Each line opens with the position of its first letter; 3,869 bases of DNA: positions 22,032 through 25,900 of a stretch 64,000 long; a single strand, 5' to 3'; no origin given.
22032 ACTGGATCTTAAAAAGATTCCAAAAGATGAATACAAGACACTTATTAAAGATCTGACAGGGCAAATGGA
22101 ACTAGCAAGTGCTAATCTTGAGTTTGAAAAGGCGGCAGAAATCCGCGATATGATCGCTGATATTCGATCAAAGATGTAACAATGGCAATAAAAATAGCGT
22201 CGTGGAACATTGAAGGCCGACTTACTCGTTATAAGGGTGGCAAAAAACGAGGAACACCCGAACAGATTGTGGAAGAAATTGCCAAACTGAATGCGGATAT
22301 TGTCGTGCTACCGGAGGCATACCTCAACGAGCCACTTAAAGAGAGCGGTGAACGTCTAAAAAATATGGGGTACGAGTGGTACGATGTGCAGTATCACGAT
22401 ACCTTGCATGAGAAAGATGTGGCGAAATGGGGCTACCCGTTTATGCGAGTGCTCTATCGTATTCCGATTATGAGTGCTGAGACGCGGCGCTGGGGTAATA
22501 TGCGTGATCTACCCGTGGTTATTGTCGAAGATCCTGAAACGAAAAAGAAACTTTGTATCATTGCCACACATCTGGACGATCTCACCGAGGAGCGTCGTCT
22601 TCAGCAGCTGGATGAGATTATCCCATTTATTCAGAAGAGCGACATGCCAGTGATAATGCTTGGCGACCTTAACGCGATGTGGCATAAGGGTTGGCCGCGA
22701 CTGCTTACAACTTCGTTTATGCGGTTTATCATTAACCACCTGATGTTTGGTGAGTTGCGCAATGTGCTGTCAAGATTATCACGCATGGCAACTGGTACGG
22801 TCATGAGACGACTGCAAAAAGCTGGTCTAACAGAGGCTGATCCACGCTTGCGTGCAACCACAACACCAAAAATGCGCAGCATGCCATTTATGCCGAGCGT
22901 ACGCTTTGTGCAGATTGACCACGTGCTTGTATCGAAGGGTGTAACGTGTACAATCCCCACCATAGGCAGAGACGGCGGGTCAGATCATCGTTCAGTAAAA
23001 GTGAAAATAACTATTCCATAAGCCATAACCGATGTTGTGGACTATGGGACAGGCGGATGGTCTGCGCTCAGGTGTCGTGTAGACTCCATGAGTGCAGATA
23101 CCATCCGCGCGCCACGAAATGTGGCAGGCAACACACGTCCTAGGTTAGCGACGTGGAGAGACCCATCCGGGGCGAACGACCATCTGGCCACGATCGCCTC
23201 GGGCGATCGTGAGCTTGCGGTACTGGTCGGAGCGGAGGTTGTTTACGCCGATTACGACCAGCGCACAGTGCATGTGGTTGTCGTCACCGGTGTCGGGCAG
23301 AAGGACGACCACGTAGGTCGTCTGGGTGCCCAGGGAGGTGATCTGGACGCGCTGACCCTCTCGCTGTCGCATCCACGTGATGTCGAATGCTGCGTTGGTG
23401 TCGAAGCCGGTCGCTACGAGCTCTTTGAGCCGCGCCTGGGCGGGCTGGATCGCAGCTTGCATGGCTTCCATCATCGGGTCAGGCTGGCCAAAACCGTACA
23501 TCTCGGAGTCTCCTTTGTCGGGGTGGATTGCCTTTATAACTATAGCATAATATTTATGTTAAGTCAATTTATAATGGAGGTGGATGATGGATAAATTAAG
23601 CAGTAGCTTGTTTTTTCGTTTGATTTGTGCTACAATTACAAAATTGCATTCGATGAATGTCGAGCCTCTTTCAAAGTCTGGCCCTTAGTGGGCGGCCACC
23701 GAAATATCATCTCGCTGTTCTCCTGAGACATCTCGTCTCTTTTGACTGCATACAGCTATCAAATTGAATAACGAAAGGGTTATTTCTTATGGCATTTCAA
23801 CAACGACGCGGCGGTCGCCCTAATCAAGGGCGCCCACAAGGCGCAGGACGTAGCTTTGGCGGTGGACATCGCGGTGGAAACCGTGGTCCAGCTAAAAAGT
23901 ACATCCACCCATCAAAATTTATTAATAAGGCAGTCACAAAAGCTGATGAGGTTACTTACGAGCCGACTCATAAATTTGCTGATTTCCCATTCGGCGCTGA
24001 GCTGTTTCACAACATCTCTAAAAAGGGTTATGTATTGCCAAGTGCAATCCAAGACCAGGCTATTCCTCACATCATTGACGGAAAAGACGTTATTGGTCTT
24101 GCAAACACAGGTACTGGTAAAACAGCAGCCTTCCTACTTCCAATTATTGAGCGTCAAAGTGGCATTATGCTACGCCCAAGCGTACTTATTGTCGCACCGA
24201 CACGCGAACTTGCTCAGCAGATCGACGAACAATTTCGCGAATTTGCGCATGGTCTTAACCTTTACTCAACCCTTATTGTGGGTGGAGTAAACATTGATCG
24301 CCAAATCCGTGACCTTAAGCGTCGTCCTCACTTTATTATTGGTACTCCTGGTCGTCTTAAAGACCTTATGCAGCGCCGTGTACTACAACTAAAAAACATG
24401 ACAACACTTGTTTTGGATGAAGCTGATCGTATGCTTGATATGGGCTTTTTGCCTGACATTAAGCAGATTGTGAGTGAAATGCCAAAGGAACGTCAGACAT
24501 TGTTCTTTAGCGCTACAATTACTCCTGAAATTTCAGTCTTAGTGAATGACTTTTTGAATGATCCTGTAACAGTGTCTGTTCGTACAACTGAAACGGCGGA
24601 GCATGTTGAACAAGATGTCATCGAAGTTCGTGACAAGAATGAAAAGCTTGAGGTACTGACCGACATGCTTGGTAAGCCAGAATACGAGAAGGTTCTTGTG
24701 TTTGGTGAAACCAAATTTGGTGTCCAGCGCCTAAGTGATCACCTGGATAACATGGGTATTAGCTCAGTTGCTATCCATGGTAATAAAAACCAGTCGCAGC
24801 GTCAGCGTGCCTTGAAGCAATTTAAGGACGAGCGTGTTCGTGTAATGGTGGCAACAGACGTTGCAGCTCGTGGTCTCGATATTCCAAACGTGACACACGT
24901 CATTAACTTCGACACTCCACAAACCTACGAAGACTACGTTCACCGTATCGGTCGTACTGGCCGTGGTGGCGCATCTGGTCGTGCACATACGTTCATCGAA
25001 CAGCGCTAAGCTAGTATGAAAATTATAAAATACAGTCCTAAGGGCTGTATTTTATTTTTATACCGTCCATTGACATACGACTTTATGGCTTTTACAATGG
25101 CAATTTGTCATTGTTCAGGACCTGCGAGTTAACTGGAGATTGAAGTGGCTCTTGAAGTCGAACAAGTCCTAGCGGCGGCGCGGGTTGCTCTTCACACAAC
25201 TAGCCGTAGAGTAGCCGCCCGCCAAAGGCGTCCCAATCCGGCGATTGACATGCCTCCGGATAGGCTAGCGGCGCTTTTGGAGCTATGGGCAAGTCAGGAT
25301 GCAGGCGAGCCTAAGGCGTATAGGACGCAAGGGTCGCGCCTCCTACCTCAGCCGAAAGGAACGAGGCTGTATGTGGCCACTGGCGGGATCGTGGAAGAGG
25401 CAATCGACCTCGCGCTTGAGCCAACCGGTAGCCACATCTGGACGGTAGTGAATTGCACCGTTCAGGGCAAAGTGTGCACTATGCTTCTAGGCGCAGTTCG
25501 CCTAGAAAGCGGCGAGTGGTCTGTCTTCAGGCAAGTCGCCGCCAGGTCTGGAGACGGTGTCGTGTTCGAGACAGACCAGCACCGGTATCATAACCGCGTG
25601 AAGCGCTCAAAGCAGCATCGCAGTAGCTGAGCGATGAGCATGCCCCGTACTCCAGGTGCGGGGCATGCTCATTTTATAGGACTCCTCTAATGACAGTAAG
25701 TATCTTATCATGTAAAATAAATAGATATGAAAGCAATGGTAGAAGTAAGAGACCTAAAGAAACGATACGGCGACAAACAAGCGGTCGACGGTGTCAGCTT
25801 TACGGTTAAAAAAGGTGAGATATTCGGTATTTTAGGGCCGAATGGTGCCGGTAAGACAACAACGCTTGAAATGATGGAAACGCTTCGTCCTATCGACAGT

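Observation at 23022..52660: Recurring pattern: four compositionally foreign GC-rich single-gene cassettes with native-looking promoters, wedged between housekeeping operons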

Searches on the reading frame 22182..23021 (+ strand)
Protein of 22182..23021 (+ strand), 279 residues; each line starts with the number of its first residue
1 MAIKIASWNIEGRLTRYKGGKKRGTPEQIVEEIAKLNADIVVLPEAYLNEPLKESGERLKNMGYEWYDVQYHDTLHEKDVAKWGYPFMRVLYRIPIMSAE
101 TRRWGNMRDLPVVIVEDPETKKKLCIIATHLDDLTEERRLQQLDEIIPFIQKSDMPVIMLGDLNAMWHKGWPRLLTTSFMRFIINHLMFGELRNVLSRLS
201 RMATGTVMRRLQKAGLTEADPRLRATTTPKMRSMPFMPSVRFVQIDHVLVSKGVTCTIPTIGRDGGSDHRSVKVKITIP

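Call 13: search_protein_families(library=pfam, max_evalue=1, proteins=[window:22182-23021:+])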
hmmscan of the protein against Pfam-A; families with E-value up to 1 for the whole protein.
window:22182-23021:+ (279 aa): 3 families
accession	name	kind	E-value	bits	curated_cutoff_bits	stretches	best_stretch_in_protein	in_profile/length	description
PF03372.29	Exo_endo_phos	-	1.1e-18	68.3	24.5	1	6-269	1-225/225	Endonuclease/Exonuclease/phosphatase family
PF14529.12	Exo_endo_phos_2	-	0.038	14.3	27.4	0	142-173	17-48/117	Endonuclease-reverse transcriptase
PF17959.7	EF-hand_14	-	0.17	12.7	23.7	1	202-227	17-42/90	EF-hand domain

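Call 15: list_cluster_members(proteins=[window:23148-23501:-, window:25145-25627:+, window:50752-51264:-, window:52412-52597:+, window:52433-52597:+, window:22182-23018:+, window:23789-25006:+, window:51746-52309:+, window:49624-50619:-, window:51395-51736:+])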
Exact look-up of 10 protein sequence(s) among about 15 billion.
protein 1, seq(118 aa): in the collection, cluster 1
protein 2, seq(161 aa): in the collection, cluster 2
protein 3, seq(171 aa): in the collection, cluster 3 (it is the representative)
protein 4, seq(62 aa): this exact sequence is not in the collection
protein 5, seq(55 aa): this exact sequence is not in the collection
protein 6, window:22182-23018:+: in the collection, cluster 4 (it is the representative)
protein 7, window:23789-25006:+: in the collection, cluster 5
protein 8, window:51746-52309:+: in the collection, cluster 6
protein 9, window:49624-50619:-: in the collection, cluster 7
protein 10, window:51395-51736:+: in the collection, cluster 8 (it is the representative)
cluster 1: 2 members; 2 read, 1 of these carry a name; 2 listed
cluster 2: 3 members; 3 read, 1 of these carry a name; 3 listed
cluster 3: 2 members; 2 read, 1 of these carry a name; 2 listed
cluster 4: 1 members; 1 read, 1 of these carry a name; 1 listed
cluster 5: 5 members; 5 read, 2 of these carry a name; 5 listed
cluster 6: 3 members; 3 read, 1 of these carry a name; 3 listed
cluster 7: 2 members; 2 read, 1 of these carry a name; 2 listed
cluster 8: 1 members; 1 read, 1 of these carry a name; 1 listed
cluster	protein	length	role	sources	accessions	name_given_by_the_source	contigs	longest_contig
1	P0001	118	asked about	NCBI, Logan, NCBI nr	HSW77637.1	MAG TPA: hypothetical protein VLG36_02465 [Candidatus Chromulinivoraceae bacterium] | hypothetical protein [Candidatus Chromulinivoraceae bacterium]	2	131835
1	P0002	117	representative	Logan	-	-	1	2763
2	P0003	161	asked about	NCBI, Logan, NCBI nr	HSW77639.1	MAG TPA: hypothetical protein VLG36_02475 [Candidatus Chromulinivoraceae bacterium] | hypothetical protein [Candidatus Chromulinivoraceae bacterium]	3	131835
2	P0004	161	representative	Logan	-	-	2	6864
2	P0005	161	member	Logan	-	-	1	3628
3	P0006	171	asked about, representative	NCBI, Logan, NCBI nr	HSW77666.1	MAG TPA: hypothetical protein VLG36_02615 [Candidatus Chromulinivoraceae bacterium] | hypothetical protein [Candidatus Chromulinivoraceae bacterium]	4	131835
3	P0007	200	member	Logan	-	-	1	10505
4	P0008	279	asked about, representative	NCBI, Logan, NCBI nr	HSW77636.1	MAG TPA: endonuclease/exonuclease/phosphatase family protein [Candidatus ... | endonuclease/exonuclease/phosphatase family protein [Candidatus Chromulinivoraceae ...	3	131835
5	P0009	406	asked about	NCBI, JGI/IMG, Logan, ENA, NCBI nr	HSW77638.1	MAG TPA: DEAD/DEAH box helicase [Candidatus Chromulinivoraceae bacterium] | DEAD/DEAH box helicase [Candidatus Chromulinivoraceae bacterium]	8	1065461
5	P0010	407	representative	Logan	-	-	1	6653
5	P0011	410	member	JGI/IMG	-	ATP-dependent RNA helicase RhlE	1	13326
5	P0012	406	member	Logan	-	-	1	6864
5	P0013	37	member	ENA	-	-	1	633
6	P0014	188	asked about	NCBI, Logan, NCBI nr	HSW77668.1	MAG TPA: DNA-3-methyladenine glycosylase [Candidatus Chromulinivoraceae bacterium] | DNA-3-methyladenine glycosylase [Candidatus Chromulinivoraceae bacterium]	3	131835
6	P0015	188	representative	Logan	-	-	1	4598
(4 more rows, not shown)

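Call 79: search_protein_families(library=padloc, max_evalue=0.1, proteins=[P0001, P0003, P0006])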
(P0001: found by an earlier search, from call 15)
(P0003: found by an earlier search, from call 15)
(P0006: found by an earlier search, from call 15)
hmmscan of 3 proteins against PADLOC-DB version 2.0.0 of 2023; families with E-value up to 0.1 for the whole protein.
P0001 (118 aa): 0 families

P0003 (161 aa): 0 families

P0006 (171 aa): 0 families

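Call 80: search_protein_families(library=phrogs, max_evalue=0.1, proteins=[P0001, P0003, P0006])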
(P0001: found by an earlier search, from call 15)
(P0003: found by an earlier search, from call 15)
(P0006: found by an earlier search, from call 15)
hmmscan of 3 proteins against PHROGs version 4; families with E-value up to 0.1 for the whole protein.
P0001 (118 aa): 0 families

P0003 (161 aa): 0 families

P0006 (171 aa): 0 families

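Call 116: search_protein_families(library=pfam, max_evalue=0.001, proteins=[L017:4188-5603:-, L018:46-474:-, L018:1377-1673:+, L018:1701-2255:+, L018:2314-2931:+, L019:21-557:+, L019:1682-2098:+, L019:2139-2807:+, L019:2845-3378:+])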
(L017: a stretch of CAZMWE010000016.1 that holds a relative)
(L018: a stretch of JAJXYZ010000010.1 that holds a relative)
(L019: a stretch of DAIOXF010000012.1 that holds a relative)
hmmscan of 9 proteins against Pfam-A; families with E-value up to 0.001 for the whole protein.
L017:4188-5603:- (471 aa): 7 families
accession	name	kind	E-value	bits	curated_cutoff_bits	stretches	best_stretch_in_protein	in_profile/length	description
PF02518.31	HATPase_c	-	9.4e-31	107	26.4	1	311-419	2-109/111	Histidine kinase-, DNA gyrase B-, and HSP90-like ATPase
PF00512.31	HisKA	-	1.8e-14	53.9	26.9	1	177-245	1-66/66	His Kinase A (phospho-acceptor) domain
PF00989.32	PAS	-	2.1e-11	44.2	22.6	1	57-168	6-113/113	PAS fold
PF13426.13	PAS_9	-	5.8e-11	43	27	1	62-170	1-103/103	PAS domain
PF08448.16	PAS_4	-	7.9e-07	29.7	23.1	1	58-172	1-109/110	PAS fold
PF13188.13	PAS_8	-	7.4e-06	26.1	21.8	1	57-108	6-54/65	PAS domain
PF13589.12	HATPase_c_3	-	0.00021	21.8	25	1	316-391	4-81/137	Histidine kinase-, DNA gyrase B-, and HSP90-like ATPase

L018:46-474:- (142 aa): 2 families
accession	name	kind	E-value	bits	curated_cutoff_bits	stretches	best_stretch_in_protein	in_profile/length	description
PF00011.27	HSP20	-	1.8e-21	76.6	20.8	1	40-136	3-101/102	Hsp20/alpha crystallin family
PF17886.7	ArsA_HSP20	-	3.1e-07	30.3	22.5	1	44-122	2-62/63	HSP20-like domain found in ArsA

L018:1377-1673:+ (98 aa): 1 family
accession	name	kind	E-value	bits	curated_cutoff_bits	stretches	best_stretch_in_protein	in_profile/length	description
PF02325.22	YGGT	-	3e-07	31.2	27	1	11-87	5-68/70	YGGT family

L018:1701-2255:+ (184 aa): 1 family
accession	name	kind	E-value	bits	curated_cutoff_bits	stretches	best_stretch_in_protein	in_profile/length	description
PF01872.23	RibD_C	-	4.6e-23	82.5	24.1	1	3-172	2-193/197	RibD C-terminal domain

L018:2314-2931:+ (205 aa): 1 family
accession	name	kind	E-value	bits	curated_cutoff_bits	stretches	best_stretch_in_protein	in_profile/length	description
PF02698.23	DUF218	-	1.5e-21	77.1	27.6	1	7-162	2-131/133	DUF218 domain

L019:21-557:+ (178 aa): 2 families
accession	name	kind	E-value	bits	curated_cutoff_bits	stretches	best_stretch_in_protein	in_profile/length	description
PF01145.31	Band_7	-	6.3e-27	95.2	23.6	1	2-121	53-176/176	SPFH domain / Band 7 family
PF13421.11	Band_7_1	-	7.4e-07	29.4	24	1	49-105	152-208/211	SPFH domain-Band 7 family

L019:1682-2098:+ (138 aa): 1 family
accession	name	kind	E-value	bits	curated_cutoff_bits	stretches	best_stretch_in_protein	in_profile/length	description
PF01230.28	HIT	-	4.8e-10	40.4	21.5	1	15-104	7-96/98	HIT domain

L019:2139-2807:+ (222 aa): 2 families
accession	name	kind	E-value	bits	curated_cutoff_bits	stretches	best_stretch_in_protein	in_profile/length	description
PF13419.12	HAD_2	-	5.9e-12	46.5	23.8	1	12-183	2-166/178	Haloacid dehalogenase-like hydrolase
PF00702.32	Hydrolase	-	5.6e-11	43.6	26.4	1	8-182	1-184/191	haloacid dehalogenase-like hydrolase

L019:2845-3378:+ (177 aa): 1 family
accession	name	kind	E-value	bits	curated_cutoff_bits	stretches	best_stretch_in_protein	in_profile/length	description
PF01931.24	NTPase_I-T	-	7e-41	140.2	25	1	6-170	1-162/162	Protein of unknown function DUF84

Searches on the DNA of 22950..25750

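Call 99: search_rna_families(source=window, start=22950, end=25750, threshold=evalue, max_evalue=1)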
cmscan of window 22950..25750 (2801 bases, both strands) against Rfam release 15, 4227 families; matches with E-value up to 1: 0.
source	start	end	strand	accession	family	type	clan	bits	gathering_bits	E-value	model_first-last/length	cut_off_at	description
